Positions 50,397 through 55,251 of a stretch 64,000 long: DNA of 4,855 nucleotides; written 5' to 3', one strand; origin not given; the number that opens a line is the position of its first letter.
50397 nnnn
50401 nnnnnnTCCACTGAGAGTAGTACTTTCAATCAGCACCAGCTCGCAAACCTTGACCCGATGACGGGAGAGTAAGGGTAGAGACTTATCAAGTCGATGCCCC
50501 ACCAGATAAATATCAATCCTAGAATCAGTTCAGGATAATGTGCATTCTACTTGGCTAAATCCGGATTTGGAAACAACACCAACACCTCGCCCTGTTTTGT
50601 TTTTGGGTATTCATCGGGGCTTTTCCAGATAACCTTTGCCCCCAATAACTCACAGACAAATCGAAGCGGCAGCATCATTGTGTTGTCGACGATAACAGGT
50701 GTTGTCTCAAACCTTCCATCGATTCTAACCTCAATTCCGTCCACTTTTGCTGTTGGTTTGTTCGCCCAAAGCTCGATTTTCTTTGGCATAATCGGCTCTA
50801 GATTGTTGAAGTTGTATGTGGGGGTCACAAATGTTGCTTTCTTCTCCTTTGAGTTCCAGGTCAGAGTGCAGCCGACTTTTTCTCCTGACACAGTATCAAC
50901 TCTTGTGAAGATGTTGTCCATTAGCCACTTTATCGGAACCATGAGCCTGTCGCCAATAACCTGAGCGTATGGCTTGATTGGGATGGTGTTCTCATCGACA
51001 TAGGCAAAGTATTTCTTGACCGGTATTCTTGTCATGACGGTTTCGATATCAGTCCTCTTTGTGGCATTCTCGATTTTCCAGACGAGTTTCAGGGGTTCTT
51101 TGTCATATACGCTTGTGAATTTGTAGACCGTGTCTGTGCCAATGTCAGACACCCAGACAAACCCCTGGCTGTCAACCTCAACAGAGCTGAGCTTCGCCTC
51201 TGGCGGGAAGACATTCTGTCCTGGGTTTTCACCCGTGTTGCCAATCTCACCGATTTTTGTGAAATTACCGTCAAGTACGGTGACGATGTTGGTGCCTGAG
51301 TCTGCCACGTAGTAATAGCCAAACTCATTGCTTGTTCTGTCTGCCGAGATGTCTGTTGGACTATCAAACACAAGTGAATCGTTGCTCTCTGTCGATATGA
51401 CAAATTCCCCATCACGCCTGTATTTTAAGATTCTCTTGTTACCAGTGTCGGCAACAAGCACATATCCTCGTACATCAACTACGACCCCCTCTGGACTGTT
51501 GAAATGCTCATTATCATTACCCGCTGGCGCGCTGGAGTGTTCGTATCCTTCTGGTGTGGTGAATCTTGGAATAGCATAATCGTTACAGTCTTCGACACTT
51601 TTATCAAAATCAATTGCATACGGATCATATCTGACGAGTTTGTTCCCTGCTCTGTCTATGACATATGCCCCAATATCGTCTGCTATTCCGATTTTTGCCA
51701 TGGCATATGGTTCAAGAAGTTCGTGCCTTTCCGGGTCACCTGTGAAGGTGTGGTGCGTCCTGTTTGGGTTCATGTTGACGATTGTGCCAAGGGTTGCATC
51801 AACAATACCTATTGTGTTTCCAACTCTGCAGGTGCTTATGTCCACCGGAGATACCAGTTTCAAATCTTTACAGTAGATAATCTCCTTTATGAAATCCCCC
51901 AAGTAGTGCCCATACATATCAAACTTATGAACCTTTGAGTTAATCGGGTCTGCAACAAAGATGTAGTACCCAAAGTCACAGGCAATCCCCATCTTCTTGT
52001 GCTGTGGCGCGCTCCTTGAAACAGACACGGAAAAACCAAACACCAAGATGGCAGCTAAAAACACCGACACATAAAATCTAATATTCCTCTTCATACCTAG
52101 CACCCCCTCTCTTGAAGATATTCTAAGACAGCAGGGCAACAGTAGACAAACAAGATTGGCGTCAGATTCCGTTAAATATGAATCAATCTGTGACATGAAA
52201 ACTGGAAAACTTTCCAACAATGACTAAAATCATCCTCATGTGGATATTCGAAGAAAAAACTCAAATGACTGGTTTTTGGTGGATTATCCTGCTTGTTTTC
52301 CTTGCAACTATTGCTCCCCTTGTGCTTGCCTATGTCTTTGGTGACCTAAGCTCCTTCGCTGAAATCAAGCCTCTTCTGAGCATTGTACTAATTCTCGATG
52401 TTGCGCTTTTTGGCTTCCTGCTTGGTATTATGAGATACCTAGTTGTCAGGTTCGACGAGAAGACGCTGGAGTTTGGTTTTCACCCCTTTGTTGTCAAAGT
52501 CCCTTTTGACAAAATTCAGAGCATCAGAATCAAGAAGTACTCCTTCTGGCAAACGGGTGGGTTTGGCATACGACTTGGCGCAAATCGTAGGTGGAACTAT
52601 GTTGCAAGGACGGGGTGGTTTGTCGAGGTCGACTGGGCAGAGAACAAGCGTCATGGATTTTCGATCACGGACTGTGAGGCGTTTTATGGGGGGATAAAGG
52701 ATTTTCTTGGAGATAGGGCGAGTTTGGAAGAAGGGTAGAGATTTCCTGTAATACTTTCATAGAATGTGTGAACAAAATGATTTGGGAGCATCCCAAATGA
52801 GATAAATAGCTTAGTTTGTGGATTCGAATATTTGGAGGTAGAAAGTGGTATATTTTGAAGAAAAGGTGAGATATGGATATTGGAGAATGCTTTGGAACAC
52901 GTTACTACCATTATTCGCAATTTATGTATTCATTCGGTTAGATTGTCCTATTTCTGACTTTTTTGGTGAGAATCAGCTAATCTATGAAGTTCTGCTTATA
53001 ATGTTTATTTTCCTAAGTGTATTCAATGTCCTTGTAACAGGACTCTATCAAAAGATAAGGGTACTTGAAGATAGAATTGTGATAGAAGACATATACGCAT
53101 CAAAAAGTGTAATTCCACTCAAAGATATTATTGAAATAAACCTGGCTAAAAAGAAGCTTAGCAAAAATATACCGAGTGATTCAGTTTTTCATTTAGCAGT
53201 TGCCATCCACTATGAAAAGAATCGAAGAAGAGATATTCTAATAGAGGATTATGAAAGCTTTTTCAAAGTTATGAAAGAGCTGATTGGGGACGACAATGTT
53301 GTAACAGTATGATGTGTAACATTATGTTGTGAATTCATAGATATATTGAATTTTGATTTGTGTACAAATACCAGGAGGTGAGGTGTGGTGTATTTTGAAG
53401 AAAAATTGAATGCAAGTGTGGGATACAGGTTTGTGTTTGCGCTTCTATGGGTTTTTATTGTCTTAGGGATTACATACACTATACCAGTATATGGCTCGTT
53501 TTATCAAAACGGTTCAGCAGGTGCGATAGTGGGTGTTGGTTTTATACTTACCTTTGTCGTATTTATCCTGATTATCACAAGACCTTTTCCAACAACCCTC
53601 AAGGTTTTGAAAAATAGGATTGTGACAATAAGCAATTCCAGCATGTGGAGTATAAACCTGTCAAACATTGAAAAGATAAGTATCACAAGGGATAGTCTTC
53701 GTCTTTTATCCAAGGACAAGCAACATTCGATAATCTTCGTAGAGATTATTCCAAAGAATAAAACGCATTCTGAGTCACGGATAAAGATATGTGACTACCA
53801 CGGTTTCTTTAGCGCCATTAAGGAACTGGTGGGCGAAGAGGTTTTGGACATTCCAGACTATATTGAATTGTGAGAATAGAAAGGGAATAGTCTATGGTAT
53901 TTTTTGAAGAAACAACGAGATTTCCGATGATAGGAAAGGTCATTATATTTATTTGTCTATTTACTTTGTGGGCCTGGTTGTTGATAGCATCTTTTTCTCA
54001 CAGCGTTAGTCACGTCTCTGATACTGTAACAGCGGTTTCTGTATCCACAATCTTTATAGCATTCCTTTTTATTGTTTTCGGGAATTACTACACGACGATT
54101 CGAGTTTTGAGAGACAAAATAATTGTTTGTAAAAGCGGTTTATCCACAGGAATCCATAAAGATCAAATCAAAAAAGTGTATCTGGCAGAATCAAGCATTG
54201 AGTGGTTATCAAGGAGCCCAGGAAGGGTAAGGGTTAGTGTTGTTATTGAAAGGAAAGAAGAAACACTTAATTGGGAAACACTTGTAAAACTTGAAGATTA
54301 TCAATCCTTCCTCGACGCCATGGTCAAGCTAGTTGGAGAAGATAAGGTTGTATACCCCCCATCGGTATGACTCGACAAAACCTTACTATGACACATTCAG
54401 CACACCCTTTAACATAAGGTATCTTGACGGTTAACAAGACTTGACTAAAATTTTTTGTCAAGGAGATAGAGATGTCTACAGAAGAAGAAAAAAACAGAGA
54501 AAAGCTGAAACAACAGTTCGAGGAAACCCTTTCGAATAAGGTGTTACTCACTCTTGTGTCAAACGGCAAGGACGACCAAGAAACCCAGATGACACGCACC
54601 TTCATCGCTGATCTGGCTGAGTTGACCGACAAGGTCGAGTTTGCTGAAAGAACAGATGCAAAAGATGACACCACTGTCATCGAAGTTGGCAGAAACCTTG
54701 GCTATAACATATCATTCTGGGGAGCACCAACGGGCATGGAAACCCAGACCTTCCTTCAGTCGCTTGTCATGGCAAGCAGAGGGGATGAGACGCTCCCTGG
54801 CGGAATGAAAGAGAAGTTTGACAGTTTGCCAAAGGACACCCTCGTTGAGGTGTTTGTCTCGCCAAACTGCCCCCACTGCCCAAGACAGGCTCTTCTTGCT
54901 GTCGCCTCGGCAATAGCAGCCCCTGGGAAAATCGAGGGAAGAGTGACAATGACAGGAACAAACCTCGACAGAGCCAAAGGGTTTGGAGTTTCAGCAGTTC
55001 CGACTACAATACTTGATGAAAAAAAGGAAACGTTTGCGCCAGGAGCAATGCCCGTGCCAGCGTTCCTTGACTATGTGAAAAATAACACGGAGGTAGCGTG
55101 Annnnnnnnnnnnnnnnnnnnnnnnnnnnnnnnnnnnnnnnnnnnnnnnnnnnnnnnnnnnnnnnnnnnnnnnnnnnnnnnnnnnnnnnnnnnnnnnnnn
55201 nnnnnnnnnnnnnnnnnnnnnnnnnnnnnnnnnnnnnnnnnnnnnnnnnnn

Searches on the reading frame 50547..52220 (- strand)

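Call 5: search_protein_families(library=pfam, proteins=[window:50547-52220:-], max_evalue=0.01)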
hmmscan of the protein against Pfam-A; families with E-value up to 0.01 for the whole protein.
window:50547-52220:- (557 aa): 3 families
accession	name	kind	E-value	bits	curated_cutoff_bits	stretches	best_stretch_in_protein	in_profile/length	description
PF07833.16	Cu_amine_oxidN1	-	6.7e-14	52.2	24.2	1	446-534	28-101/108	Copper amine oxidase N-terminal domain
PF01436.27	NHL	-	1.8e-07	31.3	20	1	240-267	1-28/28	NHL repeat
PF08450.18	SGL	-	0.0047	17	26.3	0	237-274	183-217/246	SMP-30/Gluconolactonase/LRE-like region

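Call 93: search_protein_families(library=pfam, proteins=[window:50547-52220:-], max_evalue=10)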
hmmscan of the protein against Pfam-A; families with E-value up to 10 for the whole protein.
window:50547-52220:- (557 aa): 4 families
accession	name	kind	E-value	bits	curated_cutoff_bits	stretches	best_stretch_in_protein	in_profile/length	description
PF07833.16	Cu_amine_oxidN1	-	6.7e-14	52.2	24.2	2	446-534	28-101/108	Copper amine oxidase N-terminal domain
PF01436.27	NHL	-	1.8e-07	31.3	20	1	240-267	1-28/28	NHL repeat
PF08450.18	SGL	-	0.0047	17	26.3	1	237-274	183-217/246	SMP-30/Gluconolactonase/LRE-like region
PF13142.11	DUF3960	-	0.029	15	22.9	1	13-78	15-79/89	Domain of unknown function (DUF3960)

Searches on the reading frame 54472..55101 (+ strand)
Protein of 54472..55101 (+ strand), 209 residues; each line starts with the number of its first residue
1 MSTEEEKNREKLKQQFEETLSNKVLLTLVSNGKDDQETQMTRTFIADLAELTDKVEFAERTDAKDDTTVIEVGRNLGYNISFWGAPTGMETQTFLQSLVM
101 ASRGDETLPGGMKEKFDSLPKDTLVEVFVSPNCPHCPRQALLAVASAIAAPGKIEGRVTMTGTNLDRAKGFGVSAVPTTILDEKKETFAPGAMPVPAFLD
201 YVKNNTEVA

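Call 56: search_protein_families(library=pfam, proteins=[window:54472-55101:+], max_evalue=0.01)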
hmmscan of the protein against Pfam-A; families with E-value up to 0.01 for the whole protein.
window:54472-55101:+ (209 aa): 2 families
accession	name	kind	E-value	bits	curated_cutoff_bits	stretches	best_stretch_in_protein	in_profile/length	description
PF13192.12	Thioredoxin_3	-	1.1e-08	35.4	24.8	1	125-186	3-60/76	Thioredoxin domain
PF13098.12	Thioredoxin_2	-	0.0032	18.2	27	0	155-201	53-103/104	Thioredoxin-like domain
